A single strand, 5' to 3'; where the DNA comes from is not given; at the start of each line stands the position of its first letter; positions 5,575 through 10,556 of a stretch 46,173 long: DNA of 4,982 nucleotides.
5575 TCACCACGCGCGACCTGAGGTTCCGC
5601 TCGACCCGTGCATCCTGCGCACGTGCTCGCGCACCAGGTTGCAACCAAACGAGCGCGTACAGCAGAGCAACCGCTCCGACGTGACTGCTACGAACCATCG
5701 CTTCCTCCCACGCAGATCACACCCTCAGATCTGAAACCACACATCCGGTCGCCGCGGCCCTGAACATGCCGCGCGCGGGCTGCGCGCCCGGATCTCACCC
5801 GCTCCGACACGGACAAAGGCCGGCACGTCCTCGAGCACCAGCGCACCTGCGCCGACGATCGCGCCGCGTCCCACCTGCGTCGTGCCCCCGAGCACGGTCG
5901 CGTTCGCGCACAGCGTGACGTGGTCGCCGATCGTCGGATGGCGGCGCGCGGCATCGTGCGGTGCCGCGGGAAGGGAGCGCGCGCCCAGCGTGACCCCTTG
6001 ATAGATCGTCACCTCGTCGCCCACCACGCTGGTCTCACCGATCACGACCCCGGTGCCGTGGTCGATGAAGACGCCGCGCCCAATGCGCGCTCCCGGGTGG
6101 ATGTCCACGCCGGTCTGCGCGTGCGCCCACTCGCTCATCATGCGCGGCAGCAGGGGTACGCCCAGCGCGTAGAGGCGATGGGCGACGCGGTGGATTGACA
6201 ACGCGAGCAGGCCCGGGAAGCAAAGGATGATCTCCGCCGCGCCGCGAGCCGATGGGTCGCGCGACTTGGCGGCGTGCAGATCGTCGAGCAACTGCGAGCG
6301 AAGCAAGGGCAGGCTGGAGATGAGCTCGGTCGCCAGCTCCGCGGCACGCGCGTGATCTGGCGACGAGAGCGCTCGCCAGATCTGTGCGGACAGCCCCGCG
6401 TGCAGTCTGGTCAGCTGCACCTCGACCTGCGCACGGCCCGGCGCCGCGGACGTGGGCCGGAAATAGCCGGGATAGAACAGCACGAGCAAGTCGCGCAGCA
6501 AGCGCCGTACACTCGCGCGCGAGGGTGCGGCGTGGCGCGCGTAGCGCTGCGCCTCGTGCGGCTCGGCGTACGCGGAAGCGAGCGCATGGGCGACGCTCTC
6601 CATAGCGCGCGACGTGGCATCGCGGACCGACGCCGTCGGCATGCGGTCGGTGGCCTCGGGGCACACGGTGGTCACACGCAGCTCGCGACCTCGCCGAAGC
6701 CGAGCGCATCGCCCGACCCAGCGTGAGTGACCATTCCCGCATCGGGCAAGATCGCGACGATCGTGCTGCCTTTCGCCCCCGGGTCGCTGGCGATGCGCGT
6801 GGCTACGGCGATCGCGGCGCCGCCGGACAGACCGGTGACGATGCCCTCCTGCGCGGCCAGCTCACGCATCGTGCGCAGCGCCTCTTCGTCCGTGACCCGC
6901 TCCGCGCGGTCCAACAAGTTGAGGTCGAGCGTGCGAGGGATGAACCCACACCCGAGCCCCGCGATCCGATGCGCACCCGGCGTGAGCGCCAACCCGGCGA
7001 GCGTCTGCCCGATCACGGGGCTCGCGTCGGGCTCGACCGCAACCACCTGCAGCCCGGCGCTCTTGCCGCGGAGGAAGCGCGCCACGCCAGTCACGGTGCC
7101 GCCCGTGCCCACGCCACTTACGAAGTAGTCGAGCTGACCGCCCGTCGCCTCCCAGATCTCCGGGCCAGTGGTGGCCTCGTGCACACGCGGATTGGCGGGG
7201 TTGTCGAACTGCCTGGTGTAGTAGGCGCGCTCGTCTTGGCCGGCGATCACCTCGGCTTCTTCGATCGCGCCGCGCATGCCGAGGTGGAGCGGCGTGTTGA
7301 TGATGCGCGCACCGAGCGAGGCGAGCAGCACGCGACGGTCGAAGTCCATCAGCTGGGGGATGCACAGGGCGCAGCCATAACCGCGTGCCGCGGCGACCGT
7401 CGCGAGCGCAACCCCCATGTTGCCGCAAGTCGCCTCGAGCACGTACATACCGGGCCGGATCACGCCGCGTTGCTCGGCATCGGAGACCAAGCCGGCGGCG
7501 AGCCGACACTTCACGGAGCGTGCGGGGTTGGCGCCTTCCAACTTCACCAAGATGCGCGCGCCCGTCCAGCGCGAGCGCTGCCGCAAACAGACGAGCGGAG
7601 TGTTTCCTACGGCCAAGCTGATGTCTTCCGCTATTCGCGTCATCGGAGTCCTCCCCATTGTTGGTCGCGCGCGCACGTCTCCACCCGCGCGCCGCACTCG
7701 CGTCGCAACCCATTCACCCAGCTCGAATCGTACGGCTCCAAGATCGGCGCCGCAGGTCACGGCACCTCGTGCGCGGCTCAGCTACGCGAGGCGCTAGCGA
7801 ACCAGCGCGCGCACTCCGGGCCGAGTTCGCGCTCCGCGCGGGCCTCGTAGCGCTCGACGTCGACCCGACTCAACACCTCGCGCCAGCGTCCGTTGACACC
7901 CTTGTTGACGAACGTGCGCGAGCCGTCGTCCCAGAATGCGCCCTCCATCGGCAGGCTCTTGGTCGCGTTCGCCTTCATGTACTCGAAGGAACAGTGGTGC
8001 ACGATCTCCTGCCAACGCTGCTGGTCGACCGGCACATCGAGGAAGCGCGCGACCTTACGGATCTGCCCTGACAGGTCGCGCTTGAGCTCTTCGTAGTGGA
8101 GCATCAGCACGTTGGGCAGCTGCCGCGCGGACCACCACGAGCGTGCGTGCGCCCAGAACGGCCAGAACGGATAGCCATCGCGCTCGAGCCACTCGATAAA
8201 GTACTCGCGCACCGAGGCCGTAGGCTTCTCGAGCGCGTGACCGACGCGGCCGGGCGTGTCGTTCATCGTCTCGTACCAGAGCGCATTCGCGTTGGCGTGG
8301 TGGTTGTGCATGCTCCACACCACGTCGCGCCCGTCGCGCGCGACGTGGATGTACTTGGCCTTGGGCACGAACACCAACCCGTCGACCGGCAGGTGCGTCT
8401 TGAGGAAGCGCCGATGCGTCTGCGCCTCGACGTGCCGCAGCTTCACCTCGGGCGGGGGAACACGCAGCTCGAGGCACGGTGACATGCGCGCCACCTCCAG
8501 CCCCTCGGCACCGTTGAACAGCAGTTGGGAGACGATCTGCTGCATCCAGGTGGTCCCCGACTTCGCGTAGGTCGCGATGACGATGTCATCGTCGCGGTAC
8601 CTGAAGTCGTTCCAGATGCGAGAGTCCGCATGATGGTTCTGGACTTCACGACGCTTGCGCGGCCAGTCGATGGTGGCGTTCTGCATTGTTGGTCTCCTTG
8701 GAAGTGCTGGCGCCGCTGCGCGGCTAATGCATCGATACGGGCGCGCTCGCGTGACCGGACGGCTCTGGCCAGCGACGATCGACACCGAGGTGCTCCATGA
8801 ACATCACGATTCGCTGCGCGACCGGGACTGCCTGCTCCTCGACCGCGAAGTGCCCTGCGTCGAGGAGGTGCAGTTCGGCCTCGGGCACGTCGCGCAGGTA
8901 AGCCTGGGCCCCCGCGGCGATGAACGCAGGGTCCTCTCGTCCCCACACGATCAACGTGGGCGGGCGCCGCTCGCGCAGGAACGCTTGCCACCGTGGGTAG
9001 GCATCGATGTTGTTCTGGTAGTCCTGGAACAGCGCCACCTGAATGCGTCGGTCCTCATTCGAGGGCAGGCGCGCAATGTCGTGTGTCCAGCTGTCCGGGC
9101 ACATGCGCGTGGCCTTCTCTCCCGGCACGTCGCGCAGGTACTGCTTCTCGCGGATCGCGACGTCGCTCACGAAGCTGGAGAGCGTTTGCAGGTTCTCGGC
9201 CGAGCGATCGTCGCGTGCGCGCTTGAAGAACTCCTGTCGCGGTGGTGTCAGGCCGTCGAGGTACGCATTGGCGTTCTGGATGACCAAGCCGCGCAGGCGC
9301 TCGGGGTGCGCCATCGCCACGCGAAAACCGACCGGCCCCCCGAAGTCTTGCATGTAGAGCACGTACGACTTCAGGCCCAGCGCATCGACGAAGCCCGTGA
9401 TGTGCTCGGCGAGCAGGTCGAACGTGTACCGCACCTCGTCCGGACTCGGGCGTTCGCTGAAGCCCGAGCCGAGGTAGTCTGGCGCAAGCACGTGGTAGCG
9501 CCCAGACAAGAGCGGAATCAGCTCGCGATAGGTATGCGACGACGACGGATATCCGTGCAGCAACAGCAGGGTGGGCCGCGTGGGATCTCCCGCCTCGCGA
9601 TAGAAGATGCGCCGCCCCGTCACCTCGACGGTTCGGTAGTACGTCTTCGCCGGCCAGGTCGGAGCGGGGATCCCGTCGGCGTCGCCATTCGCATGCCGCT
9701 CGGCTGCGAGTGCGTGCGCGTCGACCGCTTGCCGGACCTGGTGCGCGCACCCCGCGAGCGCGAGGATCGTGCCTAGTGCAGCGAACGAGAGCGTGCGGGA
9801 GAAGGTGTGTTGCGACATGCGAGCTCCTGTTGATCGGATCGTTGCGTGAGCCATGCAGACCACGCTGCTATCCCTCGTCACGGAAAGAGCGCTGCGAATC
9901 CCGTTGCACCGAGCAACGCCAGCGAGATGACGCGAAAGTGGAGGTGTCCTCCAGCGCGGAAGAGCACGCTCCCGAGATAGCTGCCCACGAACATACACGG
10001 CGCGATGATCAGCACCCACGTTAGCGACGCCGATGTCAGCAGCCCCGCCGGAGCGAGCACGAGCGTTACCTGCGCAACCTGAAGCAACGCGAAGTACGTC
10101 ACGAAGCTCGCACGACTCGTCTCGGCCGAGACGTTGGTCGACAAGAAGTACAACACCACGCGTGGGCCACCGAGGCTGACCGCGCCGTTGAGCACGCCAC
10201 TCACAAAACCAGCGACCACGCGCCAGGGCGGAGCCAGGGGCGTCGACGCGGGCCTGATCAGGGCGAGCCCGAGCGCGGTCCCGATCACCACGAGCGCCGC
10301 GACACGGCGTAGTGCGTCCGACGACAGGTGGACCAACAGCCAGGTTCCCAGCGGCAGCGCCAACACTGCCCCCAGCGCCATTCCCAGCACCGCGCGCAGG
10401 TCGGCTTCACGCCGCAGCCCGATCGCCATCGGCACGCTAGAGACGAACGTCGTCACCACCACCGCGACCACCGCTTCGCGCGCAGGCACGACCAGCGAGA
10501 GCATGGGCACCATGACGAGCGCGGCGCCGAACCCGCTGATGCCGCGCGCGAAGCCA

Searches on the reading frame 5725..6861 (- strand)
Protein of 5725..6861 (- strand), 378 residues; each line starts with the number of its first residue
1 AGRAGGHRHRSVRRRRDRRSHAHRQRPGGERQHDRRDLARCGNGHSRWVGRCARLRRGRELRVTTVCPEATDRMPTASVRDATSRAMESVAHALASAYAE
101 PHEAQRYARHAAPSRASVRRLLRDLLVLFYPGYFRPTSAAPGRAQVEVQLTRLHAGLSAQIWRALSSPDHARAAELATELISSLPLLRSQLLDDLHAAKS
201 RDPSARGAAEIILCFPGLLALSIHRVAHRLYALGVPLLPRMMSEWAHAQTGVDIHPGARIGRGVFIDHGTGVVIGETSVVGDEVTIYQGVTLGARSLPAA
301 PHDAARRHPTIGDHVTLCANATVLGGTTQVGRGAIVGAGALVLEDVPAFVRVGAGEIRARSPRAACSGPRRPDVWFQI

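Call 15: search_protein_families(library=pfam, proteins=[window:5725-6861:-], max_evalue=0.0001)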
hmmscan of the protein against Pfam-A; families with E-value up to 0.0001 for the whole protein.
window:5725-6861:- (378 aa): 2 families
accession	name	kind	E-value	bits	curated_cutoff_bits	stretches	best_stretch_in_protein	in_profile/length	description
PF00132.30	Hexapep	-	2.3e-09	37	27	0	308-342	1-34/36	Bacterial transferase hexapeptide (six repeats)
PF14602.12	Hexapep_2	-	2e-05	24.7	27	0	310-342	3-32/34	Hexapeptide repeat of succinyl-transferase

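Call 47: search_protein_families(library=ncbifam, proteins=[window:5725-6861:-], max_evalue=0.00001)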
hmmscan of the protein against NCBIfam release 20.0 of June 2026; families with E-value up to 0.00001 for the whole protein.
window:5725-6861:- (378 aa): 11 families
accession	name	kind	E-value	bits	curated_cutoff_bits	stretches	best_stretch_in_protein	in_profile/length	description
TIGR01172.1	cysE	equivalog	2.1e-53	180.7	210.65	1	193-352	3-156/162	serine O-acetyltransferase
NF041874.1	EPS_EpsC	equivalog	3.9e-50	169.8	150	1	193-348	3-152/168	serine O-acetyltransferase EpsC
NF008349.0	PRK11132.1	equivalog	1e-32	113.4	397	1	185-352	75-236/273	serine O-acetyltransferase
TIGR04016.1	WcaB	equivalog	2.2e-16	59.7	194.65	1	226-353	19-136/146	colanic acid biosynthesis acetyltransferase WcaB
NF007564.0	PRK10191.1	equivalog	4.6e-16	58.7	196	1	226-353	35-152/162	colanic acid biosynthesis acetyltransferase WcaB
TIGR03532.1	DapD_Ac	equivalog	4.1e-11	42.9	231.75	1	251-353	110-204/231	2,3,4,5-tetrahydropyridine-2,6-dicarboxylate N-acetyltransferase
TIGR03570.1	NeuD_NnaD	subfamily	6.2e-08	32.5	160.8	1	253-348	113-192/202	NeuD/PglB/VioB family sugar acetyltransferase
NF058585.1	HptprglPActTf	PfamEq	1.9e-07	30.8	300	1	310-358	108-155/172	heptaprenylglyceryl phosphate O-acetyltransferase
NF002060.0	PRK00892.1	subfamily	2.9e-07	29.9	207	0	246-295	108-155/345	UDP-3-O-(3-hydroxymyristoyl)glucosamine N-acyltransferase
NF003657.0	PRK05289.1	equivalog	6.4e-07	28.7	226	0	308-356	142-189/264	acyl-ACP--UDP-N-acetylglucosamine O-acyltransferase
NF000084.1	amicyc_ac_ApmA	equivalog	3.8e-06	26.8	550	1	297-354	165-223/274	aminocyclitol acetyltransferase ApmA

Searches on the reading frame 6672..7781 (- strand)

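Call 15: search_protein_families(library=pfam, proteins=[window:6672-7781:-], max_evalue=0.0001)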
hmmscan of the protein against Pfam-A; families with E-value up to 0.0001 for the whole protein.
window:6672-7781:- (369 aa): 1 family
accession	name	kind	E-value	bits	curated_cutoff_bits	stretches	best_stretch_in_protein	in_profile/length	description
PF00291.31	PALP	-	7.5e-68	229.4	35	1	54-347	1-295/295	Pyridoxal-phosphate dependent enzyme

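Call 47: search_protein_families(library=ncbifam, proteins=[window:6672-7781:-], max_evalue=0.00001)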
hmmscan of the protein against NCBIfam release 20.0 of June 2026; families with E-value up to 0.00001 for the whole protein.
window:6672-7781:- (369 aa): 30 families (the best 25 are shown)
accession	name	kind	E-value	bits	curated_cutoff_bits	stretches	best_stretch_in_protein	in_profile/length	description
TIGR01139.1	cysK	equivalog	1.9e-100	336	350.95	1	55-349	2-289/298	cysteine synthase A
TIGR01136.1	cysKM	subfamily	3e-99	332.1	344.15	1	55-349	2-290/299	cysteine synthase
NF007989.0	PRK10717.1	equivalog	1.6e-91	306.9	387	1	48-350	2-310/334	cysteine synthase A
NF008735.0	PRK11761.1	equivalog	7.9e-71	238.7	413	1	53-349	5-285/296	cysteine synthase CysM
TIGR01138.1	cysM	equivalog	3.9e-69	233.4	394.2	1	56-349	4-281/290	cysteine synthase B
TIGR01137.1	cysta_beta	equivalog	2.5e-65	221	510.25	1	51-349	2-302/457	cystathionine beta-synthase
NF053679.1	CysteaSynCapA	equivalog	2.3e-53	181.1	600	1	50-350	6-312/329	cysteate synthase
TIGR03945.1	PLP_SbnA_fam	equivalog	2.1e-52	178.1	349.95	1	57-350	4-292/304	2,3-diaminopropionate biosynthesis protein SbnA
NF006390.0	PRK08639.1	equivalog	4.4e-15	55.6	421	1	49-345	14-310/418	threonine ammonia-lyase IlvA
NF005292.0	PRK06815.1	equivalog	9.1e-15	54.5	371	1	54-346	15-304/320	threonine/serine dehydratase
NF006094.0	PRK08246.1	subfamily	1.5e-14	54.1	331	1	47-262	10-211/310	serine/threonine dehydratase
NF004996.0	PRK06381.1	equivalog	2.1e-13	50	266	1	61-233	16-183/319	threonine synthase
NF004170.0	PRK05638.1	equivalog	1.1e-12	47.2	421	1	50-164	56-165/442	threonine synthase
NF005680.0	PRK07476.1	equivalog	4e-12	45.7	413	1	48-345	11-306/326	hydroxyectoine utilization dehydratase EutB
NF040741.1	ornith_OrtB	equivalog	7.5e-12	44.4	550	1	56-139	55-142/464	2-amino-4-oxopentanoate thiolase subunit OrtB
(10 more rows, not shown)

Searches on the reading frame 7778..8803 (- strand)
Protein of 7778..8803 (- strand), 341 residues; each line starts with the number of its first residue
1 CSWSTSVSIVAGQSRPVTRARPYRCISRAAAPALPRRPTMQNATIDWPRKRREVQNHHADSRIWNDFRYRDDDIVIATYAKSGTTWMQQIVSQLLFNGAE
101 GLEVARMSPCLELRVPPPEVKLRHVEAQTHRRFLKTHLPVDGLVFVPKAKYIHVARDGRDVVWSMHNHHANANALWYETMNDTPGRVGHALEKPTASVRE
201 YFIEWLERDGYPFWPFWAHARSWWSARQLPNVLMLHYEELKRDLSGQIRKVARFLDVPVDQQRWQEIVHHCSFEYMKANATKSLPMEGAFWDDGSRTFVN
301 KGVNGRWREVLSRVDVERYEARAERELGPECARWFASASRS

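Call 15: search_protein_families(library=pfam, proteins=[window:7778-8803:-], max_evalue=0.0001)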
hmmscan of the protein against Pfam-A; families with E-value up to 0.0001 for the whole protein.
window:7778-8803:- (341 aa): 2 families
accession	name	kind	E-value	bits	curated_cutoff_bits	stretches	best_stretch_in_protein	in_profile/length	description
PF00685.33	Sulfotransfer_1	-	3.4e-54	184.4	22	1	71-325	1-249/255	Sulfotransferase domain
PF13469.12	Sulfotransfer_3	-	8.3e-11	43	27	1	146-260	122-215/216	Sulfotransferase family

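Call 47: search_protein_families(library=ncbifam, proteins=[window:7778-8803:-], max_evalue=0.00001)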
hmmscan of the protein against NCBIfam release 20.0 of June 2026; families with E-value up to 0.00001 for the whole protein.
window:7778-8803:- (341 aa): 0 families

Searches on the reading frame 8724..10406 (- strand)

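Call 15: search_protein_families(library=pfam, proteins=[window:8724-10406:-], max_evalue=0.0001)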
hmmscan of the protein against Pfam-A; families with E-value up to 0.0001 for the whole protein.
window:8724-10406:- (560 aa): 3 families
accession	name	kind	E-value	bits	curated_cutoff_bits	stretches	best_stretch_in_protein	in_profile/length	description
PF00561.26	Abhydrolase_1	-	8.9e-31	107.8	25.8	1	278-524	1-243/245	alpha/beta hydrolase fold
PF12697.13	Abhydrolase_6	-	1.1e-19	72.4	26.3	1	280-531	1-216/217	Alpha/beta hydrolase family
PF12146.15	Hydrolase_4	-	1.7e-06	27.9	27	1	276-514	3-226/239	Serine aminopeptidase, S33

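Call 47: search_protein_families(library=ncbifam, proteins=[window:8724-10406:-], max_evalue=0.00001)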
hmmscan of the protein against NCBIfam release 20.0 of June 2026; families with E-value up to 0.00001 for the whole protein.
window:8724-10406:- (560 aa): 20 families
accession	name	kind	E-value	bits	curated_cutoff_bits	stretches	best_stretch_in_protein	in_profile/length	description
NF002938.0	PRK03592.1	equivalog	3.9e-33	115.1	241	1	255-541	10-293/298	haloalkane dehalogenase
NF002043.0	PRK00870.1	subfamily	6.9e-29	101.2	265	1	251-538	17-299/302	haloalkane dehalogenase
NF002873.0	PRK03204.1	equivalog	1.1e-26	93.8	466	1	264-533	23-281/286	haloalkane dehalogenase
TIGR03056.1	bchO_mg_che_rel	equivalog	3.8e-22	78.6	172.55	1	250-379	1-128/278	alpha/beta fold hydrolase BchO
NF051488.1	bifunc_PcaDC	exception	2.9e-20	72.7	390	1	269-384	4-116/375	bifunctional 3-oxoadipate enol-lactonase/4-carboxymuconolactone decarboxylase PcaDC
NF045632.1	hydroxlase_HsaD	equivalog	8.4e-20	70.9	400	1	257-536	14-287/290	4,5:9,10-diseco-3-hydroxy-5,9,17-trioxoandrosta-1(10),2-diene-4-oate hydrolase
NF004514.1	PRK05855.1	equivalog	9.6e-17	60.7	455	1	260-541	5-291/578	SDR family oxidoreductase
NF011457.0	PRK14875.1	equivalog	1.6e-16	60.2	307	1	252-375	107-227/372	acetoin dehydrogenase dihydrolipoyllysine-residue acetyltransferase subunit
TIGR02427.1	protocat_pcaD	equivalog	3.9e-16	59.2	255.85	1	267-384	2-117/251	3-oxoadipate enol-lactonase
TIGR03695.1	menH_SHCHC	equivalog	4.2e-16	59.1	208.55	1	277-408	2-130/252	2-succinyl-6-hydroxy-2,4-cyclohexadiene-1-carboxylate synthase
NF050089.1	i_nPHAscl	equivalog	4e-14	52.3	300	1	264-378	6-116/288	intracellular short-chain-length polyhydroxyalkanoate depolymerase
TIGR01250.1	pro_imino_pep_2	subfamily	6.3e-14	52.2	167.65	1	258-521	5-271/288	proline iminopeptidase-family hydrolase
NF051487.1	bifunc_PcaCD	exception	7.7e-13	48.3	430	1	272-538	167-412/413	bifunctional 4-carboxymuconolactone decarboxylase/3-oxoadipate enol-lactonase PcaCD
TIGR03611.1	RutD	equivalog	1.1e-10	41.4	238.5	1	276-384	12-118/258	pyrimidine utilization protein D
NF045948.1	ProImpepThrmp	equivalog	1.6e-09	37.7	500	1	260-378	7-127/291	proline iminopeptidase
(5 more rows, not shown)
